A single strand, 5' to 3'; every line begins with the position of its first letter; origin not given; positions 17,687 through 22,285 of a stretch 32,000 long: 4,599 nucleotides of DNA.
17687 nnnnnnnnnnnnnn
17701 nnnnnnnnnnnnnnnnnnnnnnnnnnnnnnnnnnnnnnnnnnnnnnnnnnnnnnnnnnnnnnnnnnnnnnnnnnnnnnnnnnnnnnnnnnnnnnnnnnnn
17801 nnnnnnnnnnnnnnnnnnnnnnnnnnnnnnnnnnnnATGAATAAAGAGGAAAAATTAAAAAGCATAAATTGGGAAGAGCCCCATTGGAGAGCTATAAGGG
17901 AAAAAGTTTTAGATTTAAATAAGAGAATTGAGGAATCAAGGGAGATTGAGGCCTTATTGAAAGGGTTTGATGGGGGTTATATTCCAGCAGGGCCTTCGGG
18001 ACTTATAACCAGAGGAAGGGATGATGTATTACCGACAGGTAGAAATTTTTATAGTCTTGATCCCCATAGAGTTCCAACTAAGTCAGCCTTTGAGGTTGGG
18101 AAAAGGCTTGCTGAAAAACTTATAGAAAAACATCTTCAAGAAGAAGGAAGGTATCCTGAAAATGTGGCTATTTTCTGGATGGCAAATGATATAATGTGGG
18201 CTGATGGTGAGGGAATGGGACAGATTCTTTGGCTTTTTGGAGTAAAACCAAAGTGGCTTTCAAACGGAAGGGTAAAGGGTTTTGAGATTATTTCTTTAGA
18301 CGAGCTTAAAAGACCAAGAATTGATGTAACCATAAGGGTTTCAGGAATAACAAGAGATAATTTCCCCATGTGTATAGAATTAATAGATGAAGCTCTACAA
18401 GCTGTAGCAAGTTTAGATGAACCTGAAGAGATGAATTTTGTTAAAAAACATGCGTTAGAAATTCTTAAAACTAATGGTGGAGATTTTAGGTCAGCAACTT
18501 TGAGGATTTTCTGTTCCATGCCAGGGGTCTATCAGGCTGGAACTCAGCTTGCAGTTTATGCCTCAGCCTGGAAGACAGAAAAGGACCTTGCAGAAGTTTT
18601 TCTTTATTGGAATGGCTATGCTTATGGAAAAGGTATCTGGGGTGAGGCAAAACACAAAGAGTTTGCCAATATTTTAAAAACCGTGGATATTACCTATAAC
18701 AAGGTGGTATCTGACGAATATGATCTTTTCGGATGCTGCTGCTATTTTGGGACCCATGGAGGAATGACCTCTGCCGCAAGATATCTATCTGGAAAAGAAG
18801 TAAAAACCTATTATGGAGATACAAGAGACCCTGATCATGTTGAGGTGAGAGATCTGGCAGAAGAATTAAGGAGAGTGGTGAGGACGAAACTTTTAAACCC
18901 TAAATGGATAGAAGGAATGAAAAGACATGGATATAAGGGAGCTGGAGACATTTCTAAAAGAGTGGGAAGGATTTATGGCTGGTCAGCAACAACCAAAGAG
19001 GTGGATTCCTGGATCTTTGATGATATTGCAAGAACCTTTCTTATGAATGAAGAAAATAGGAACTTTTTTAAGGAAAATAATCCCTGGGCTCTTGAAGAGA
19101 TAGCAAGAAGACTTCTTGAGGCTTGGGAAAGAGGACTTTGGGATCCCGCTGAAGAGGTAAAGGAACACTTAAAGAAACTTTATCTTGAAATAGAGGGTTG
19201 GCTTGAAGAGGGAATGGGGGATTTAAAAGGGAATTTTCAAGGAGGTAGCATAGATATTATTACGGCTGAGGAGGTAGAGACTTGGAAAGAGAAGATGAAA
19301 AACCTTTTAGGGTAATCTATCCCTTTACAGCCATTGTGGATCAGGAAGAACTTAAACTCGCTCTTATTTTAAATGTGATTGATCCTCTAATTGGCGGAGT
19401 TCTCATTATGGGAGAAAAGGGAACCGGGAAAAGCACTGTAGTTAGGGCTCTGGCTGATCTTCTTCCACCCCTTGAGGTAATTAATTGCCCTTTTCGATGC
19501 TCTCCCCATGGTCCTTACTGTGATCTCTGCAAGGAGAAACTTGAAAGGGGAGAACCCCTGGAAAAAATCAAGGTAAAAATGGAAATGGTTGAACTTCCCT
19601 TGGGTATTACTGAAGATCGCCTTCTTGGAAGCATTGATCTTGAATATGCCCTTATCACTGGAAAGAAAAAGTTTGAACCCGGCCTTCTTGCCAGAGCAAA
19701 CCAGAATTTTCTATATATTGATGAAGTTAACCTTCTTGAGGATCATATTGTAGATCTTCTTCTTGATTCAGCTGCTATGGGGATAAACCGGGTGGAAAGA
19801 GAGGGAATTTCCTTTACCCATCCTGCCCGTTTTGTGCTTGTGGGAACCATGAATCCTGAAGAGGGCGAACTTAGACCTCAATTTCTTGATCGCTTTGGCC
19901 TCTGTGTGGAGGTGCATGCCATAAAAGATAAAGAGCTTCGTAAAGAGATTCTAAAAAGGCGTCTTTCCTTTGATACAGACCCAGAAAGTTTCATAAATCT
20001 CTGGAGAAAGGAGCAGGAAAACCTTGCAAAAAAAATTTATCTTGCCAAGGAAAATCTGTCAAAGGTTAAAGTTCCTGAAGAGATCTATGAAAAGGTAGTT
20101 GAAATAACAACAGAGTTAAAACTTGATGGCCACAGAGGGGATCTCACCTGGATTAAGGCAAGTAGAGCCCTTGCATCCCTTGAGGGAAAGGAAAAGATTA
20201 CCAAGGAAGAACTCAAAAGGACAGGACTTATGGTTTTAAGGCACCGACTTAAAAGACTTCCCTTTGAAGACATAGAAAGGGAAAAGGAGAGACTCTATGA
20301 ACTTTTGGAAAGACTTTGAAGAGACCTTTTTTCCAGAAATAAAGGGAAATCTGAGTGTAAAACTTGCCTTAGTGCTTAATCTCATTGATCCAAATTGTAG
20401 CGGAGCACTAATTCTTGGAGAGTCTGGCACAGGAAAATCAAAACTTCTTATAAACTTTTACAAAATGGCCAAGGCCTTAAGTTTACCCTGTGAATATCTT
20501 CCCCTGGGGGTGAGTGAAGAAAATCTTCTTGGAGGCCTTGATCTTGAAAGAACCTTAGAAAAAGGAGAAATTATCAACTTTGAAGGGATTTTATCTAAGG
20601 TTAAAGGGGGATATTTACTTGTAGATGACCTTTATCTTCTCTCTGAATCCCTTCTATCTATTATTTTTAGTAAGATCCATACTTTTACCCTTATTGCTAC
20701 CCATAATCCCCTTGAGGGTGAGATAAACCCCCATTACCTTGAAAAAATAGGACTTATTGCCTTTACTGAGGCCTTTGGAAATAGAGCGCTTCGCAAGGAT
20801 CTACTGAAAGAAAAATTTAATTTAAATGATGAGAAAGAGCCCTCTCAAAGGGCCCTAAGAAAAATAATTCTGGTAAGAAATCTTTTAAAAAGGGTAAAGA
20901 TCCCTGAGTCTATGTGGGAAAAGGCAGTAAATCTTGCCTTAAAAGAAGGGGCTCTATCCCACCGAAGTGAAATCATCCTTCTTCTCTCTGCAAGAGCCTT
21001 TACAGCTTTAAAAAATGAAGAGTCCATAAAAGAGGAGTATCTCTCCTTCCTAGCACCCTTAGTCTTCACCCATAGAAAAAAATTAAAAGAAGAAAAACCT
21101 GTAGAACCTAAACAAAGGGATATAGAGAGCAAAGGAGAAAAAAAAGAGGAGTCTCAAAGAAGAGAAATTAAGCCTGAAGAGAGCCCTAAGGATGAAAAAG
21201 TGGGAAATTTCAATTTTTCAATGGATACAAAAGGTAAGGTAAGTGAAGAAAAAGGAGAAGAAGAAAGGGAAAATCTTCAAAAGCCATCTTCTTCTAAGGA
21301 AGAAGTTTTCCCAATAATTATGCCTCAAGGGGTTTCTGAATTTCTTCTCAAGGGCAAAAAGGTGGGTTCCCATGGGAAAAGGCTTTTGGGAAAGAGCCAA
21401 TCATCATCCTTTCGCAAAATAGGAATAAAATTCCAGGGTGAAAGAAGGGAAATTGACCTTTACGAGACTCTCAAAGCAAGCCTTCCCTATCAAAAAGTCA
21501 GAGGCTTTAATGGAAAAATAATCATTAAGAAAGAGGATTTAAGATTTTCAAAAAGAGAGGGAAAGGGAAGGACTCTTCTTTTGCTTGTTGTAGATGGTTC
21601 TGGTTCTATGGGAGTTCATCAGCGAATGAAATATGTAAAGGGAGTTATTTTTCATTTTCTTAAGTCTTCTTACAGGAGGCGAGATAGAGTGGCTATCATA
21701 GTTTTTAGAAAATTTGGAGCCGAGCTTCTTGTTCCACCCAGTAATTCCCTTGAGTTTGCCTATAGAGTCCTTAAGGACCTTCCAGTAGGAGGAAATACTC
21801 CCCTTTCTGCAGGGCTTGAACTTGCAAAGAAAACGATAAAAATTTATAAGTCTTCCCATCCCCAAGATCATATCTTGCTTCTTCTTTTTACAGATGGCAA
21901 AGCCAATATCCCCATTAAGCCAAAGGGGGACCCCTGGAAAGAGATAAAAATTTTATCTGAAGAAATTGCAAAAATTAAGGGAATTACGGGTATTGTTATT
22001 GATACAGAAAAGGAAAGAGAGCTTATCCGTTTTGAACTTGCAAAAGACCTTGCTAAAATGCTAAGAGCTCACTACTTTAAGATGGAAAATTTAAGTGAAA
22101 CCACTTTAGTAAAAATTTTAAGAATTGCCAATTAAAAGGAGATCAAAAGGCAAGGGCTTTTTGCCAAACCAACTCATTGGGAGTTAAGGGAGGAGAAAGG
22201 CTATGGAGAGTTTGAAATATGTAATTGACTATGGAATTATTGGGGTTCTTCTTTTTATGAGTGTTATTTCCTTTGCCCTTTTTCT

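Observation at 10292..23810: Self-contained 11-ORF operon coupling TonB-dependent uptake and an ABC importer to a class I (CobN-ChlI-ChlD) chelatase and a dedicated ExbB-ExbD-TonB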

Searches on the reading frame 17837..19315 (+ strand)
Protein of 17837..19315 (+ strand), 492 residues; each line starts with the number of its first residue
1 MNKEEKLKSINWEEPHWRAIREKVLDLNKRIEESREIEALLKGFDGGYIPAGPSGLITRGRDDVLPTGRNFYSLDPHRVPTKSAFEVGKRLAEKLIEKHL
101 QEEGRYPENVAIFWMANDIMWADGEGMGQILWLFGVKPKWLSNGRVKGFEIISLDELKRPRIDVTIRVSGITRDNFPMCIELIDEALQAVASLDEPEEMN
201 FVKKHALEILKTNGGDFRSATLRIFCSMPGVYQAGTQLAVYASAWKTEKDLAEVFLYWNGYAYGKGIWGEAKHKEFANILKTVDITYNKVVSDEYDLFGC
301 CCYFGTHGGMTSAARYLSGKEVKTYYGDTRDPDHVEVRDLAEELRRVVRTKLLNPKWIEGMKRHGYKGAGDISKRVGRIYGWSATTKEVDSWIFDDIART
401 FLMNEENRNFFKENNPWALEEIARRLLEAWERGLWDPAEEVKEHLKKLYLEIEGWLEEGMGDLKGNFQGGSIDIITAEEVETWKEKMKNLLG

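Call 3: search_protein_families(library=pfam, proteins=[window:17837-19315:+])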
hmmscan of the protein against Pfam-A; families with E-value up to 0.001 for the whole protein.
window:17837-19315:+ (492 aa): 1 family
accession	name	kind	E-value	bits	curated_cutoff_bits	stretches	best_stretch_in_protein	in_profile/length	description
PF02514.21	CobN-Mg_chel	-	1.1e-186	623.2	24.5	1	22-441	676-1089/1090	CobN/Magnesium Chelatase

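Call 18: search_solved_structures(query=window:17837-19315:+, max_evalue=0.001)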
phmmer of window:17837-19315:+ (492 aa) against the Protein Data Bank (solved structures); distinct sequences matched with E-value up to 0.001: 10.
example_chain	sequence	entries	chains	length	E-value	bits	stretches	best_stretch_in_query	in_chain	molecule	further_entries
7c6o_A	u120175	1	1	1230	1.6e-103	350.5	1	34-457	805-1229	Cobalamin biosynthesis protein CobN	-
9uk9_A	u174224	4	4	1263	1.1e-90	308.1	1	35-440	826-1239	Cobaltochelatase subunit CobN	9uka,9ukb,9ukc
6ytn_AAA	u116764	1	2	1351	2.5e-87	297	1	34-457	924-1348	Mg-chelatase subunit ChlH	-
6ytj_AAA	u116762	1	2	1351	2.6e-87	297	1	34-457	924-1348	Mg-chelatase subunit ChlH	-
4zhj_A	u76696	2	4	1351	2.7e-87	296.9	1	34-457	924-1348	Mg-chelatase subunit ChlH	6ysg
6yt0_B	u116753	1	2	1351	2.7e-87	296.9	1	34-457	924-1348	Mg-chelatase subunit ChlH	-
6ys9_A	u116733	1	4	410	2.8e-86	293.6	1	63-457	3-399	Magnesium-protoporphyrin methyltransferase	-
5ewu_A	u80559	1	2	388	7.2e-82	279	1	79-457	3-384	Magnesium-chelatase subunit ChlH, chloroplastic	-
9fpc_A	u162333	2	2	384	9.5e-75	255.5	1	76-439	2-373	Cobn protein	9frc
9d26_A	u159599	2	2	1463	5.8e-53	183.6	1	34-453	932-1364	HmuS heme dechelatase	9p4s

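Call 19: search_protein_families(library=ncbifam, proteins=[window:17837-19315:+])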
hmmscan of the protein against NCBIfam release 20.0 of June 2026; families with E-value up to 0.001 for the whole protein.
window:17837-19315:+ (492 aa): 9 families
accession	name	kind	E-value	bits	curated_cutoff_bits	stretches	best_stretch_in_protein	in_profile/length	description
NF004646.0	PRK05989.2-4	equivalog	4.4e-266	885.7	1468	1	18-490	801-1274/1277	cobaltochelatase subunit CobN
NF004643.0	PRK05989.2-1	equivalog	6.9e-233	776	1926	1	7-486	710-1183/1184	cobaltochelatase subunit CobN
TIGR02257.1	cobalto_cobN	equivalog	6.9e-135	451.5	822.05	1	16-453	795-1225/1226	cobaltochelatase subunit CobN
TIGR02025.1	BchH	equivalog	2.3e-133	446.2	829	1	10-457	821-1269/1271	magnesium chelatase subunit H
NF009140.0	PRK12493.1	equivalog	1.1e-123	414.4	1300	1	14-457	866-1307/1313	magnesium chelatase subunit H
NF009942.0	PRK13405.1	equivalog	1.9e-109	367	1166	1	14-457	798-1239/1245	magnesium chelatase subunit H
NF008973.0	PRK12321.1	equivalog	4.2e-99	332.8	1235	1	34-438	695-1090/1105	cobaltochelatase subunit CobN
NF004645.0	PRK05989.2-3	equivalog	1.2e-81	274.7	1619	1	32-451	990-1432/1597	cobaltochelatase subunit CobN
NF004644.0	PRK05989.2-2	equivalog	5.1e-81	273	1248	1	5-453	733-1189/1289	cobaltochelatase subunit CobN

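Call 87: search_solved_structures(query=window:17837-19315:+, max_evalue=1e-80, show_alignments=3)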
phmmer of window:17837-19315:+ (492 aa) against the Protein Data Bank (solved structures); distinct sequences matched with E-value up to 1e-80: 8.
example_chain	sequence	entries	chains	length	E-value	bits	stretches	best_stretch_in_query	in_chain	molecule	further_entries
7c6o_A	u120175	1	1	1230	1.6e-103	350.5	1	34-457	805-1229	Cobalamin biosynthesis protein CobN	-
9uk9_A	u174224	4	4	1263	1.1e-90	308.1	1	35-440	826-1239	Cobaltochelatase subunit CobN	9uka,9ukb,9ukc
6ytn_AAA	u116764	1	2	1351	2.5e-87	297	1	34-457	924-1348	Mg-chelatase subunit ChlH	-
6ytj_AAA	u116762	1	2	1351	2.6e-87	297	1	34-457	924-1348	Mg-chelatase subunit ChlH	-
4zhj_A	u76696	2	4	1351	2.7e-87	296.9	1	34-457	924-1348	Mg-chelatase subunit ChlH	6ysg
6yt0_B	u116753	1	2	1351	2.7e-87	296.9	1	34-457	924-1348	Mg-chelatase subunit ChlH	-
6ys9_A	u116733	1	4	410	2.8e-86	293.6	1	63-457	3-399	Magnesium-protoporphyrin methyltransferase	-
5ewu_A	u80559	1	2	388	7.2e-82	279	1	79-457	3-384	Magnesium-chelatase subunit ChlH, chloroplastic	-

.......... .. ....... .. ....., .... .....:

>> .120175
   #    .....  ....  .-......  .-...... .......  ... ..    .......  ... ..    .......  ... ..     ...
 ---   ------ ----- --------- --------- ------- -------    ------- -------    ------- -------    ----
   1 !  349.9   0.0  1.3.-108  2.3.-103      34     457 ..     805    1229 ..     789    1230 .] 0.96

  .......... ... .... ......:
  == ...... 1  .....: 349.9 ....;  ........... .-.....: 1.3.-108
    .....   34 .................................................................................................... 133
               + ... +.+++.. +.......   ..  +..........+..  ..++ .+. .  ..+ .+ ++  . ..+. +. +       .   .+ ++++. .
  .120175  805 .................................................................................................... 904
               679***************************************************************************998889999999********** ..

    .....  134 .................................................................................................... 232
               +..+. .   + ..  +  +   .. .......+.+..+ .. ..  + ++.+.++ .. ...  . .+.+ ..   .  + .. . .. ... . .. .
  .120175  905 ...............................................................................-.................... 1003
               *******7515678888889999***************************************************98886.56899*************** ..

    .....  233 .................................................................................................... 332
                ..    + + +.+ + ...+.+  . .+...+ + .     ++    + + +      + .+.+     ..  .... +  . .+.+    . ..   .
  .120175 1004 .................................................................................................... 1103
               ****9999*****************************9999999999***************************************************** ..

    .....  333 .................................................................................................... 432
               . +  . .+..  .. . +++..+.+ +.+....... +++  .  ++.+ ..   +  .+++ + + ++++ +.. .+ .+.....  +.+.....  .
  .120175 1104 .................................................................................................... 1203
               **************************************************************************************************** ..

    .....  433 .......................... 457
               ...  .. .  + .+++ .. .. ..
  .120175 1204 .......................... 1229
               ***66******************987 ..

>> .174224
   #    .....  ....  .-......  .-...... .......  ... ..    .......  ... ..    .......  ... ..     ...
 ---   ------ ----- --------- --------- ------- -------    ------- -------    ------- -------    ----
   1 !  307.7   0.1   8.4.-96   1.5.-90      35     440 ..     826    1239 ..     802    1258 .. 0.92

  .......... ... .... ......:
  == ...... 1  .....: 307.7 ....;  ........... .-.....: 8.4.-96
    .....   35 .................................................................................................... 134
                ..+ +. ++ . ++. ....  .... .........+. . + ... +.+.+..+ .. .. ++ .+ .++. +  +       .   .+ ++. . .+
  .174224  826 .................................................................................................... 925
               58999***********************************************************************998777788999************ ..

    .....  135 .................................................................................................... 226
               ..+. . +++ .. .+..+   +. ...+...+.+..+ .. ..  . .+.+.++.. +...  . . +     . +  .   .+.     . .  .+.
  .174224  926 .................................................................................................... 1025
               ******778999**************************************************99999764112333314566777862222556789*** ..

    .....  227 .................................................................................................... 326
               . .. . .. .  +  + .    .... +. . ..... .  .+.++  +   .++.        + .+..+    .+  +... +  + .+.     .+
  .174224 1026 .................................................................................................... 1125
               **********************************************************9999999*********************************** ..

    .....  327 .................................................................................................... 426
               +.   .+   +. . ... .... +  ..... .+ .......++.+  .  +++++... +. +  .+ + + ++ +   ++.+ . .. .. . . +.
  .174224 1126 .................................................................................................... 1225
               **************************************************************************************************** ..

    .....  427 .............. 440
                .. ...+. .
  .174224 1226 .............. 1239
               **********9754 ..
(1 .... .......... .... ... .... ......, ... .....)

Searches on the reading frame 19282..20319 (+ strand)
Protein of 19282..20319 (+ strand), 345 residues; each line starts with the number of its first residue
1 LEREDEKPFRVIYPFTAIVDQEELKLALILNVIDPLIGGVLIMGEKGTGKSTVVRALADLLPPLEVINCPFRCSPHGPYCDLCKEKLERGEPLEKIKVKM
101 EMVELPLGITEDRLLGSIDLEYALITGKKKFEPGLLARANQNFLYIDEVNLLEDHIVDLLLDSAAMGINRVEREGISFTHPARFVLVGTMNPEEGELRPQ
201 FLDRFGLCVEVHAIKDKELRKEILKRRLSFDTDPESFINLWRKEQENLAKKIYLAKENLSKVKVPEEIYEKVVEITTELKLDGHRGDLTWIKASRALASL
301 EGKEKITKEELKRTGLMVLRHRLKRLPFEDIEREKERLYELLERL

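Call 3: search_protein_families(library=pfam, proteins=[window:19282-20319:+])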
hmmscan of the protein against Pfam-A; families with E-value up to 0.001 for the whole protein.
window:19282-20319:+ (345 aa): 9 families
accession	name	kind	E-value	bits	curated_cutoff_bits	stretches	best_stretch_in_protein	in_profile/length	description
PF17863.7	AAA_lid_2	-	6.2e-16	58.3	22.7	1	271-338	3-71/74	AAA lid domain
PF01078.27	Mg_chelatase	-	2e-13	50.7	20.3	1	122-192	88-158/207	Magnesium chelatase, subunit ChlI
PF07728.20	AAA_5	-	3.1e-12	47.1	22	1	96-205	23-139/139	AAA domain (dynein-related subfamily)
PF13401.12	AAA_22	-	1.2e-06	29.3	27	1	40-189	8-123/130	AAA domain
PF13191.12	AAA_16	-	1.7e-05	25.8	32.6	1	31-76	18-63/167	AAA ATPase domain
PF00158.32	Sigma54_activat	-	4.2e-05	23.7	20.2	0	40-58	25-43/168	Sigma-54 interaction domain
PF20030.5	bpMoxR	-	6.6e-05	22.5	27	0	133-232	92-186/205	MoxR domain in the MoxR-vWA-beta-propeller ternary systems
PF13555.12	AAA_29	-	0.00036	20.6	27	1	39-64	23-49/61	P-loop containing region of AAA domain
PF00493.29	MCM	-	0.00082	19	23.3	0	127-197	108-178/224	MCM P-loop domain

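Call 19: search_protein_families(library=ncbifam, proteins=[window:19282-20319:+])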
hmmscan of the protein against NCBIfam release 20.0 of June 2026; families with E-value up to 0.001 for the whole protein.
window:19282-20319:+ (345 aa): 7 families
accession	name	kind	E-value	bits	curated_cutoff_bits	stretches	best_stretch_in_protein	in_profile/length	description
TIGR02442.1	Cob-chelat-sub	hypoth_equivalog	1.6e-141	472.9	779.45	1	13-337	1-325/641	putative cobaltochelatase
TIGR02030.1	BchI-ChlI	equivalog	1.8e-130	435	466.95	1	13-333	1-324/337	magnesium chelatase ATPase subunit I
TIGR02031.1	BchD-ChlD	equivalog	8.9e-70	236.1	499.55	1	22-331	1-279/608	magnesium chelatase ATPase subunit D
NF009943.0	PRK13406.1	equivalog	1.2e-23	83.5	571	1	98-335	51-267/585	magnesium chelatase subunit D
TIGR00368.1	TIGR00368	hypoth_equivalog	3e-10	39.3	362.4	0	123-192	278-347/499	YifB family Mg chelatase-like AAA ATPase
NF007365.0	PRK09862.1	equivalog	2e-06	26.7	530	1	123-193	277-347/506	YifB family Mg chelatase-like AAA ATPase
TIGR00764.1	lon_rel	equivalog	2.4e-05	23.1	516.6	0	40-66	40-66/608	ATP-dependent protease LonB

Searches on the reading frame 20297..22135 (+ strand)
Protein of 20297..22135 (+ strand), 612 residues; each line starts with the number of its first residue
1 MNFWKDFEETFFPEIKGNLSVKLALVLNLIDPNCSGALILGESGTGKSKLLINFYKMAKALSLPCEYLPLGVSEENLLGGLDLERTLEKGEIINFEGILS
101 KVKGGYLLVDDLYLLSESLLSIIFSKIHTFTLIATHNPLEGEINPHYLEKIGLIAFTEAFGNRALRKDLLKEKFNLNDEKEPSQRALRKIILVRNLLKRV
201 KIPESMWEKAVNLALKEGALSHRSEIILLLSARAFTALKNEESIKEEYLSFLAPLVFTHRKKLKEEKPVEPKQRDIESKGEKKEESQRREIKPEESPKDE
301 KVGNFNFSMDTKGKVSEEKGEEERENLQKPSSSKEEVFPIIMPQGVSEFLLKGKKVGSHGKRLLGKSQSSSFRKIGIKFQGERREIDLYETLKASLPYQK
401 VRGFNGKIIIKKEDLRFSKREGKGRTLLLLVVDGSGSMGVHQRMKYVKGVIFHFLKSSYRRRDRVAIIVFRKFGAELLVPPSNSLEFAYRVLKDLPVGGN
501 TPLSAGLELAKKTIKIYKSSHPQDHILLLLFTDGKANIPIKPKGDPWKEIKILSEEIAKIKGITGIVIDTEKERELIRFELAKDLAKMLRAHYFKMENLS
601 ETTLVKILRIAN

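Call 3: search_protein_families(library=pfam, proteins=[window:20297-22135:+])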
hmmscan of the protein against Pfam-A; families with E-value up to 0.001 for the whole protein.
window:20297-22135:+ (612 aa): 3 families
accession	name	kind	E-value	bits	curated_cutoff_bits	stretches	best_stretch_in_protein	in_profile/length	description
PF13519.12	VWA_2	-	3.6e-13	50.5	27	1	428-534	1-106/107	von Willebrand factor type A domain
PF17863.7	AAA_lid_2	-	1.9e-06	27.9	22.7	1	210-273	4-66/74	AAA lid domain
PF00092.34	VWA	-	0.00035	21.3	23.8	1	429-551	3-121/174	von Willebrand factor type A domain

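Call 19: search_protein_families(library=ncbifam, proteins=[window:20297-22135:+])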
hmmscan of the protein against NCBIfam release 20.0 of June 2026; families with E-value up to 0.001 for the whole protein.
window:20297-22135:+ (612 aa): 5 families
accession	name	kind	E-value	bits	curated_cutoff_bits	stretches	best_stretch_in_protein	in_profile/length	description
TIGR02442.1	Cob-chelat-sub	hypoth_equivalog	5.7e-107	358.7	779.45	2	66-597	90-641/641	putative cobaltochelatase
TIGR02031.1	BchD-ChlD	equivalog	7.8e-87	292.4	499.55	1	21-602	3-605/608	magnesium chelatase ATPase subunit D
NF009943.0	PRK13406.1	equivalog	3e-60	204.3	571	1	22-606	12-577/585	magnesium chelatase subunit D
TIGR02030.1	BchI-ChlI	equivalog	3.2e-26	92.3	466.95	3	129-262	174-315/337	magnesium chelatase ATPase subunit I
TIGR02877.1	spore_yhbH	equivalog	0.00016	20.9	467.95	1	371-462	144-237/371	sporulation protein YhbH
